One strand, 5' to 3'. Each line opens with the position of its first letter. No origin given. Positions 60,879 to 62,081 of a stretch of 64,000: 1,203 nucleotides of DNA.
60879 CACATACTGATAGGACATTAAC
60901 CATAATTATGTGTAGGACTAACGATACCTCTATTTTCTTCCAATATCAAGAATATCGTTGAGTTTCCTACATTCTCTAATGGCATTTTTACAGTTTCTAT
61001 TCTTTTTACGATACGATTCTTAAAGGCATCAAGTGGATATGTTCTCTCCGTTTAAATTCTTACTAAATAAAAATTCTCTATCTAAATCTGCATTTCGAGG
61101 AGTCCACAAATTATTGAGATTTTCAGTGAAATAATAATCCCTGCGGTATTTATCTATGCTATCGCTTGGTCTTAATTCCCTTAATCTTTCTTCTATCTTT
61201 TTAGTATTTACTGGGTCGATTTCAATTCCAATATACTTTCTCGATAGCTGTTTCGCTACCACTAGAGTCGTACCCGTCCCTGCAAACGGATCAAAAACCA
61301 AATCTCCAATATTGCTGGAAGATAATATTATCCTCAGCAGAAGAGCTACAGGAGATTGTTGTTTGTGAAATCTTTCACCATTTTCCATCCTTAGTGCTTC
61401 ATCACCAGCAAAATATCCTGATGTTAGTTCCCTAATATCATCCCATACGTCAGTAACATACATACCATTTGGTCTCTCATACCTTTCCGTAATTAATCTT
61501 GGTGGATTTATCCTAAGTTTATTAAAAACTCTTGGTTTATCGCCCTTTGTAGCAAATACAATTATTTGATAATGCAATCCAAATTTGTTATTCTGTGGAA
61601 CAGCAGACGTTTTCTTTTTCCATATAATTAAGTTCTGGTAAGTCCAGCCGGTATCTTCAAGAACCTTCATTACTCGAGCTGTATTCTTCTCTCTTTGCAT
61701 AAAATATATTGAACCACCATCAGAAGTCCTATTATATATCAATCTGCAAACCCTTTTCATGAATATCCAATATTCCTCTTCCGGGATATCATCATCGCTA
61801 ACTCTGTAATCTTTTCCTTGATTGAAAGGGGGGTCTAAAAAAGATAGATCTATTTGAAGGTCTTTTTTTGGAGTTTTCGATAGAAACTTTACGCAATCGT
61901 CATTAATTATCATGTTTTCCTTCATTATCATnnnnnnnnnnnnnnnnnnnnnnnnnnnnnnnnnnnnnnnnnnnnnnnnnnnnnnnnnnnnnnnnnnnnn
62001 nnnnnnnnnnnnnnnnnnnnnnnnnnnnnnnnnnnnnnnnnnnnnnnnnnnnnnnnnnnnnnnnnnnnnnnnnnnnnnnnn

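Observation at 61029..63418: Tandem-HKD PLD-family nuclease translationally coupled to a beta-class DNA methyltransferase: candidate unusual R-M or defence module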

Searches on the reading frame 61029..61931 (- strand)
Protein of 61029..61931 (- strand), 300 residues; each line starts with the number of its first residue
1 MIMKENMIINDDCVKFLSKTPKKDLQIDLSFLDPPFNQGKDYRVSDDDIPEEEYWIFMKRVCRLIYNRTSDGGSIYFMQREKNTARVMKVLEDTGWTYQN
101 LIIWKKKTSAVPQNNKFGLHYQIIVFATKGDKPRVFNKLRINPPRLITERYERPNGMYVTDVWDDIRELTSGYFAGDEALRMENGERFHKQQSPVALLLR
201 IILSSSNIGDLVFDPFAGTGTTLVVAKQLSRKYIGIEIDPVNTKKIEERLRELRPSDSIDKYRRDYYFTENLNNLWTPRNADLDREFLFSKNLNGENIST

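Call 3: search_protein_families(library=pfam, proteins=[window:61029-61931:-], max_evalue=0.1)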
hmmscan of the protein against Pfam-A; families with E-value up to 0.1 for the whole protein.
window:61029-61931:- (300 aa): 3 families
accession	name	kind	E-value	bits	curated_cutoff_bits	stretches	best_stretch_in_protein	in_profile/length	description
PF01555.25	N6_N4_Mtase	-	1.8e-44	152.8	26.7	1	27-240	1-213/221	DNA methylase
PF03602.21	Cons_hypoth95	-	7.9e-05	22.8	24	1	8-43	95-130/182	Conserved hypothetical protein 95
PF02475.24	TRM5-TYW2_MTfase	-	0.012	16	28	1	203-261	31-91/164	TRM5/TYW2 methyltransferase domain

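Call 4: search_protein_families(library=padloc, proteins=[window:61029-61931:-], max_evalue=0.1)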
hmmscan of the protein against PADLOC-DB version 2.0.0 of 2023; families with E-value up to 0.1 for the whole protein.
window:61029-61931:- (300 aa): 73 families (the best 25 are shown)
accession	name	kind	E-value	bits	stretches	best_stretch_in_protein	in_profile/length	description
PDLC03371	MTase_II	-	3e-39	133.1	1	3-253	8-255/260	Type II methyltransferase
PDLC03299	MTase_II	-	3.5e-39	133.1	1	5-251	14-258/296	Type II methyltransferase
PDLC03216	MTase_II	-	2.6e-32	110.2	1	3-258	9-263/364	Type II methyltransferase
PDLC03738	oMTase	-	7e-29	98.7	2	175-257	190-272/376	orphan methyltransferase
PDLC03238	MTase_II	-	1.3e-27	94.9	1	8-255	126-368/428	Type II methyltransferase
PDLC03353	MTase_II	-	2.1e-27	94.3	2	192-250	192-250/260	Type II methyltransferase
PDLC03636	MTase_III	-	4.9e-22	76.4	2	145-251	304-406/575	Type III methyltransferase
PDLC03387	MTase_II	-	4.4e-21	73.3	2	87-256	131-281/289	Type II methyltransferase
PDLC03320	MTase_II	-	1.3e-19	68.4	1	13-256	40-280/289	Type II methyltransferase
PDLC03354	MTase_II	-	7.6e-19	66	2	196-265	328-397/425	Type II methyltransferase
PDLC03265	MTase_II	-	2e-18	64.9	2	189-253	267-331/333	Type II methyltransferase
PDLC03339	MTase_II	-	4.1e-18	63.3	2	191-271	212-293/399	Type II methyltransferase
PDLC03635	MTase_III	-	6.3e-18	62.8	2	179-246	501-569/708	Type III methyltransferase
PDLC03350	MTase_II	-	5.6e-17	60.1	1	15-252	66-297/312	Type II methyltransferase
PDLC03300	MTase_II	-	1.3e-16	58.6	2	52-250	84-276/302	Type II methyltransferase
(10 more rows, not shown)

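Call 5: search_protein_families(library=ncbifam, proteins=[window:61029-61931:-], max_evalue=0.1)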
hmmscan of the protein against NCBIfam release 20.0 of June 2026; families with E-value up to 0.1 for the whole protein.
window:61029-61931:- (300 aa): 7 families
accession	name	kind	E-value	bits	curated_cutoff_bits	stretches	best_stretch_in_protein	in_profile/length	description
NF008572.0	PRK11524.1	equivalog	3.5e-33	115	292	1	4-241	13-247/294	adenine-specific DNA-methyltransferase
NF050803.1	DnaMtaseCcrMCaul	equivalog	2.9e-29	102.1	830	2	175-258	172-255/350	adenine-specific DNA-methyltransferase CcrM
NF010253.0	PRK13699.1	subfamily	3.6e-13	49.7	244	1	184-254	139-209/226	DNA methyltransferase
TIGR00095.1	TIGR00095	equivalog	0.0032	17.1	117.5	1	7-40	105-138/194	16S rRNA (guanine(966)-N(2))-methyltransferase RsmD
TIGR01177.1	TIGR01177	hypoth_equivalog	0.017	14.4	316.55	1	203-239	177-213/330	TIGR01177 family methyltransferase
NF008748.0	PRK11783.1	equivalog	0.038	12.2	466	0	4-78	592-658/704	bifunctional 23S rRNA (guanine(2069)-N(7))-methyltransferase RlmK/23S rRNA (guanine(2445)-N(2))-methyltransferase RlmL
NF008157.0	PRK10909.1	equivalog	0.09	12.6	302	0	5-39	103-134/199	16S rRNA (guanine(966)-N(2))-methyltransferase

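Call 21: search_solved_structures(query=window:61029-61931:-, max_evalue=0.00001, show_alignments=1)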
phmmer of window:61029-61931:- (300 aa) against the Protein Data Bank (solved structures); distinct sequences matched with E-value up to 0.00001: 11.
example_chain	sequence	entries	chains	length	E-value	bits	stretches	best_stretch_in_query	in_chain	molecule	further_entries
6pbd_A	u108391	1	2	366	1.3e-21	80.4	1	7-253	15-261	Modification methylase CcrMI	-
1g60_A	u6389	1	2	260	4.9e-20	75.3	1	6-240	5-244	Adenine-specific Methyltransferase MboIIA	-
9c3u_A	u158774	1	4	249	2.6e-14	56.5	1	23-243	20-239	Methyltransferase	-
8urk_A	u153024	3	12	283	2.6e-14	56.5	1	23-251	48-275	Methyltransferase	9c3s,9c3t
8s9m_A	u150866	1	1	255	1.4e-12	50.8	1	188-251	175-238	DNA cytosine-N4 methyltransferase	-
8s9n_A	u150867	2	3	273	1.8e-12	50.4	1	188-251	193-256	DNA cytosine-N4 methyltransferase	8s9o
2zie_A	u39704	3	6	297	5e-09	39.1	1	187-258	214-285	Putative modification methylase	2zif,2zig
5hfj_A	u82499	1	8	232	1.7e-08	37.4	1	188-243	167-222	Adenine specific DNA methyltransferase (DpnA)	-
5hek_A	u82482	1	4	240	1.8e-08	37.3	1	188-247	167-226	Adenine specific DNA methyltransferase (DpnA)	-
1nw8_A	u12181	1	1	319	1.8e-07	34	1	12-274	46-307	MODIFICATION METHYLASE RSRI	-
1eg2_A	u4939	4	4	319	2.6e-07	33.5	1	12-274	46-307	MODIFICATION METHYLASE RSRI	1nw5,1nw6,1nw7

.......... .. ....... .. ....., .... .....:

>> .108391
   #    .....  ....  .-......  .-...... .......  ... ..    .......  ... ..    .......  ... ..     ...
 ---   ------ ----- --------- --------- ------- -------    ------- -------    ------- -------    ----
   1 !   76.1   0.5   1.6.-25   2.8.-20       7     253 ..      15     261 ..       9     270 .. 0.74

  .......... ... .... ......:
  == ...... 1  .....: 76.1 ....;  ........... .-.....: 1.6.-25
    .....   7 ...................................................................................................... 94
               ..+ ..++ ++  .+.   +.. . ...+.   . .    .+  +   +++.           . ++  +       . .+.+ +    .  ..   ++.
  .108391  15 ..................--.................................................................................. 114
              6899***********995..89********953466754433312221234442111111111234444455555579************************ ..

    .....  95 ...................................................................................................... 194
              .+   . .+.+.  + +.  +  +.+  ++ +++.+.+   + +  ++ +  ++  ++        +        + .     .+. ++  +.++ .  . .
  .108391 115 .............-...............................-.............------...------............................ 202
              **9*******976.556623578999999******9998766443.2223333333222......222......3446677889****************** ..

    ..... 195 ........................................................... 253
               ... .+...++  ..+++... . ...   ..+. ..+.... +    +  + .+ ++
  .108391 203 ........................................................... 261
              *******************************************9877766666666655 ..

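Call 97: find_homologous_proteins(query=window:61029-61931:-, max_evalue=1e-10)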
Query window:61029-61931:- (300 aa): 3854 proteins with E <= 1e-10 among 4838 candidates; the best 120 are listed.
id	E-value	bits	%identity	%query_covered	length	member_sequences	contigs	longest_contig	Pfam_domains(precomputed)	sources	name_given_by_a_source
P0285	2.6e-200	682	100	99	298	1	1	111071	PF01555.25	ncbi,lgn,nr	ncbi:MAG: site-specific DNA-methyltransferase [Thermoplasmatales archaeon]|nr:site-specific DNA-meth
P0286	5.1e-184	628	90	99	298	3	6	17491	PF01555.25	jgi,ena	jgi:DNA modification methylase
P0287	1.9e-173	594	85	99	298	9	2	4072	PF01555.25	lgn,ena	-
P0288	2.0e-169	581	82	99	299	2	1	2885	PF01555.25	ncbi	-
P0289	7.2e-169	579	87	94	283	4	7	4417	PF01555.25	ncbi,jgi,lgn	jgi:DNA modification methylase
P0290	1.3e-168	578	83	99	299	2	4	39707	PF01555.25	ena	-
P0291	1.3e-165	568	79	99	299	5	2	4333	PF01555.25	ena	-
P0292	3.3e-163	560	81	99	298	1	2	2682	PF03602.22,PF01555.25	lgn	-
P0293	6.8e-163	559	78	99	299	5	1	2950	PF01555.25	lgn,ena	-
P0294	6.0e-162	556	81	99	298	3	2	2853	PF03602.22,PF01555.25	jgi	jgi:site-specific DNA-methyltransferase (adenine-specific)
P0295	7.0e-162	556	83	92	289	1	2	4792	PF03602.22,PF01555.25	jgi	-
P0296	8.5e-162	556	79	99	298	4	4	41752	PF03602.22,PF01555.25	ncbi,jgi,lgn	jgi:DNA modification methylase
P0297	2.0e-161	554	80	100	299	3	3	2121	PF01555.25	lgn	-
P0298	6.9e-161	553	78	99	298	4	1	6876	PF03602.22,PF01555.25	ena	-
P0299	2.2e-160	551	79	98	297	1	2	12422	PF01555.25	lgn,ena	-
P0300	6.9e-159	546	81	96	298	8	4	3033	PF01555.25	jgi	-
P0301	1.1e-156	539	83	91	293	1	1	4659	PF01555.25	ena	-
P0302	2.2e-156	538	81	93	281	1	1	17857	PF03602.22,PF01555.25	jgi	-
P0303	2.3e-156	538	78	99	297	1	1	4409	PF01555.25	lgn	-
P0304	2.3e-152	525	79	96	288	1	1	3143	PF01555.25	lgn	-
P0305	7.4e-149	513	77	94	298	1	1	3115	PF01555.25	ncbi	ncbi:MAG: site-specific DNA-methyltransferase [Metallosphaera sp.]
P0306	7.0e-148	510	74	97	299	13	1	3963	PF03602.22,PF01555.25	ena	-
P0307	1.6e-145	502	71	100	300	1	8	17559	PF01555.25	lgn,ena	-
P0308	2.0e-142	492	70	98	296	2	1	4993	PF01555.25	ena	-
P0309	2.6e-139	482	71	97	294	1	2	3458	PF01555.25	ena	-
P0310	2.9e-139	482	73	91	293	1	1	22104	PF01555.25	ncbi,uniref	ncbi:DNA-methyltransferase [Cuniculiplasma sp. SKW4]|uniref:DNA-methyltransferase n=1 Tax=Cuniculipl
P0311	4.4e-138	478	71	96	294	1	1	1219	PF01555.25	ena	-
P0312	8.9e-138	477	71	96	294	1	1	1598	PF01555.25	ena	-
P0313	1.5e-137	476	71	96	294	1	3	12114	PF01555.25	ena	-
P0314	2.8e-137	475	70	97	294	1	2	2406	PF01555.25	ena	-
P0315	5.1e-137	474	74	91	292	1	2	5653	PF01555.25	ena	-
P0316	5.5e-137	474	74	91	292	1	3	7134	PF01555.25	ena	-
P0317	5.7e-137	474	70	98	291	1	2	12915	PF01555.25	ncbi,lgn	-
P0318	1.8e-136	472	67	99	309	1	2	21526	PF01555.25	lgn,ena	-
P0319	7.3e-135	467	69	94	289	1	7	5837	PF01555.25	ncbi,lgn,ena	-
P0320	1.7e-134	466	70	97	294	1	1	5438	PF01555.25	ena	-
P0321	1.8e-134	466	70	97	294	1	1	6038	PF01555.25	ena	-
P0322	2.6e-134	465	70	97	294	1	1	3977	PF01555.25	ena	-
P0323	2.6e-134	465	69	97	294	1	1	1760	PF01555.25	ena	-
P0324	6.2e-134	464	70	97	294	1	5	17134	PF01555.25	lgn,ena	-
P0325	6.6e-133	461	66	98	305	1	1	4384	PF01555.25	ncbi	-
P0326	5.5e-132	458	70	91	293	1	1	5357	PF01555.25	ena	-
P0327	1.0e-131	457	71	94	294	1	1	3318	PF01555.25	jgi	-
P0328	1.7e-129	450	68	96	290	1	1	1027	PF01555.25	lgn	-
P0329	2.7e-129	449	70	91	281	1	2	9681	PF01555.25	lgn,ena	-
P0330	1.6e-125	436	65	94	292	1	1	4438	PF01555.25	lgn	-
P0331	1.8e-124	433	69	90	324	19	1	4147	PF01555.25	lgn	-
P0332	4.9e-124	432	69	91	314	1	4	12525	PF03602.22,PF01555.25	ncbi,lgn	-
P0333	3.8e-123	429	68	91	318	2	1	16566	PF03602.22,PF01555.25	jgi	jgi:DNA modification methylase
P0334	2.3e-122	426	69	90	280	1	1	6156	PF03602.22,PF01555.25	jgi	jgi:DNA modification methylase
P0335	2.7e-122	426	68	90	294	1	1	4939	PF03602.22,PF01555.25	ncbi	-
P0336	6.4e-122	425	68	91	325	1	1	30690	PF03602.22,PF01555.25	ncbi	ncbi:modification methylase [groundwater metagenome]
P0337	1.5e-121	423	69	90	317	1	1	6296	PF03602.22,PF01555.25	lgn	-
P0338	2.6e-121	423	67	91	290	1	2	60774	PF01555.25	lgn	-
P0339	2.8e-121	423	65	93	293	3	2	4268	PF03602.22,PF01555.25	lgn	-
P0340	5.7e-121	422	68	90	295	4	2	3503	PF01555.25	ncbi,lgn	ncbi:MAG: DNA-methyltransferase [Methanosarcinales archaeon]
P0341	1.2e-120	420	65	92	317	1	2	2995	PF03602.22,PF01555.25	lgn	-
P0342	1.8e-120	420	67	91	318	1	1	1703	PF03602.22,PF01555.25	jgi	jgi:DNA modification methylase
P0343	1.9e-120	420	68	91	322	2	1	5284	PF03602.22,PF01555.25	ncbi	-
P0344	2.1e-120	420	68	90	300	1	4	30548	PF03602.22,PF01555.25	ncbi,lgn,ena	-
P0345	2.2e-120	420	69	90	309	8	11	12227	PF01555.25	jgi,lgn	-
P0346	2.5e-120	419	68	90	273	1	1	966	PF03602.22,PF01555.25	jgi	jgi:DNA modification methylase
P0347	4.9e-120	418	67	90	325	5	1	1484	PF03602.22,PF01555.25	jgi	jgi:DNA modification methylase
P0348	5.1e-120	418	67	90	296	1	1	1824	PF01555.25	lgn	-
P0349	5.7e-120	418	67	90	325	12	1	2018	PF03602.22,PF01555.25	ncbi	-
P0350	6.4e-120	418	68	90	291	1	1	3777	PF01555.25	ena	-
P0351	7.2e-120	418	69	90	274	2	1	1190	PF01555.25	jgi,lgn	jgi:DNA modification methylase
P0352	1.1e-119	417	66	92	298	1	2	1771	PF01555.25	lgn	-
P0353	1.2e-119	417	67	88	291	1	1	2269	PF01555.25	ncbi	ncbi:MAG: DNA-methyltransferase [Nitrososphaerales archaeon]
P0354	2.2e-119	416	66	91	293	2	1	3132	PF03602.22,PF01555.25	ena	-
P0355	2.4e-119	416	68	90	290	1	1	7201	PF01555.25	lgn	-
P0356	2.6e-119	416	68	90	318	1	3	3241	PF03602.22,PF01555.25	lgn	-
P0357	2.7e-119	416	68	90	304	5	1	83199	PF01555.25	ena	-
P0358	2.9e-119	416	67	90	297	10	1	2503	PF01555.25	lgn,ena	-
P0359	3.2e-119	416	67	92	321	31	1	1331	PF01555.25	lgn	-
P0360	3.2e-119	416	67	90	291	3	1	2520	PF01555.25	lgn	-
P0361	3.5e-119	416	66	93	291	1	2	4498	PF03602.22,PF01555.25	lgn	-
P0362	5.0e-119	415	65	91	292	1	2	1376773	PF01555.25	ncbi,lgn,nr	ncbi:MAG: site-specific DNA-methyltransferase [Ignavibacteriales bacterium]|nr:site-specific DNA-met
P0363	5.3e-119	415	67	90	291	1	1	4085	PF01555.25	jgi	jgi:DNA modification methylase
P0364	6.2e-119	415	66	90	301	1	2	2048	PF01555.25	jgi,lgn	-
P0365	6.3e-119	415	63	97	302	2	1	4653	PF01555.25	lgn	-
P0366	6.5e-119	415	66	91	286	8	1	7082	PF03602.22,PF01555.25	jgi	-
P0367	7.6e-119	415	64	95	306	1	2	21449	PF03602.22,PF01555.25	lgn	-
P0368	8.9e-119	414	66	91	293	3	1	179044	PF03602.22,PF01555.25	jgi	-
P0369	1.1e-118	414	67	93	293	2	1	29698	PF01555.25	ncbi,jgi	ncbi:MAG TPA: site-specific DNA-methyltransferase [Nitrososphaera sp.]|jgi:DNA modification methylas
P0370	1.3e-118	414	66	90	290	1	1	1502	PF01555.25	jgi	jgi:site-specific DNA-methyltransferase (adenine-specific)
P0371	1.9e-118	413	68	90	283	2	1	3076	PF03602.22,PF01555.25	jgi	jgi:DNA modification methylase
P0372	2.9e-118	413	68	90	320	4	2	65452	PF03602.22,PF01555.25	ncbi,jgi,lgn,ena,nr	ncbi:MAG: site-specific DNA-methyltransferase [Candidatus Methanoperedens sp.]|nr:site-specific DNA-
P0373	3.8e-118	412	67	90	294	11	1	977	PF01555.25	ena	-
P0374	4.1e-118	412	68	90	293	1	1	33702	PF03602.22,PF01555.25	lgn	-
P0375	4.3e-118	412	65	91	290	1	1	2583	PF03602.22,PF01555.25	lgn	-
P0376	4.4e-118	412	66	90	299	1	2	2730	PF03602.22,PF01555.25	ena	-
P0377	5.5e-118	412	62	94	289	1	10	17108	PF03602.22,PF01555.25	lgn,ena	-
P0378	6.0e-118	412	67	90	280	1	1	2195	PF01555.25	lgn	-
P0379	6.3e-118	412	66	90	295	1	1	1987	PF03602.22,PF01555.25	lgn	-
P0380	6.6e-118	411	66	93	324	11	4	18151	PF01555.25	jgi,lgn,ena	-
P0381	6.7e-118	411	63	97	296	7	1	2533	PF03602.22,PF01555.25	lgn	-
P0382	6.7e-118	411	68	90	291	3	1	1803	PF01555.25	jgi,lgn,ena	-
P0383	7.2e-118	411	66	90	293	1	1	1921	PF03602.22,PF01555.25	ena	-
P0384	8.2e-118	411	66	91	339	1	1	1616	PF03602.22,PF01555.25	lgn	-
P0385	9.0e-118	411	63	97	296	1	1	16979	PF01555.25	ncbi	-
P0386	1.0e-117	411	67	90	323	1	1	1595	PF01555.25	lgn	-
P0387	1.2e-117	411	66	90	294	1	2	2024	PF01555.25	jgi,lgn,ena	-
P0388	1.2e-117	411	66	90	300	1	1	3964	PF01555.25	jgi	jgi:site-specific DNA-methyltransferase (adenine-specific)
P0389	1.6e-117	410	66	91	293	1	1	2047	PF03602.22,PF01555.25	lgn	-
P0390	1.6e-117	410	67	90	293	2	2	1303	PF03602.22,PF01555.25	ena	-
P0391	1.7e-117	410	69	90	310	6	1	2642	PF01555.25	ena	-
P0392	2.3e-117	410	67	90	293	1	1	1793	PF01555.25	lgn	-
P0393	2.6e-117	409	67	90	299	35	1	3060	PF03602.22,PF01555.25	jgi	-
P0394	2.6e-117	409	67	90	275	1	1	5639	PF01555.25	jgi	-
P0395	2.7e-117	409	65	97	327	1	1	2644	PF01555.25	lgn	-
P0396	2.9e-117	409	66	91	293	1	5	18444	PF01555.25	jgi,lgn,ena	jgi:DNA modification methylase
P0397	3.3e-117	409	67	90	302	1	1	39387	PF03602.22,PF01555.25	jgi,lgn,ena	-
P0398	3.7e-117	409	68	90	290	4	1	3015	PF01555.25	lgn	-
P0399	4.3e-117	409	64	91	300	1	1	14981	PF02086.22,PF01555.25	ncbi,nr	ncbi:MAG: site-specific DNA-methyltransferase [Ignavibacteriae bacterium]|nr:site-specific DNA-methy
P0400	4.8e-117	409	63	93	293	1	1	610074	PF01555.25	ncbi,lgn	-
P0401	5.1e-117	409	66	91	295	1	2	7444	PF03602.22,PF01555.25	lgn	-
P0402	7.4e-117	408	65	92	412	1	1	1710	PF01555.25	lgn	-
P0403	7.9e-117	408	65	91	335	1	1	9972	PF01555.25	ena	-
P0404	8.4e-117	408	62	96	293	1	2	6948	PF03602.22,PF01555.25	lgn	-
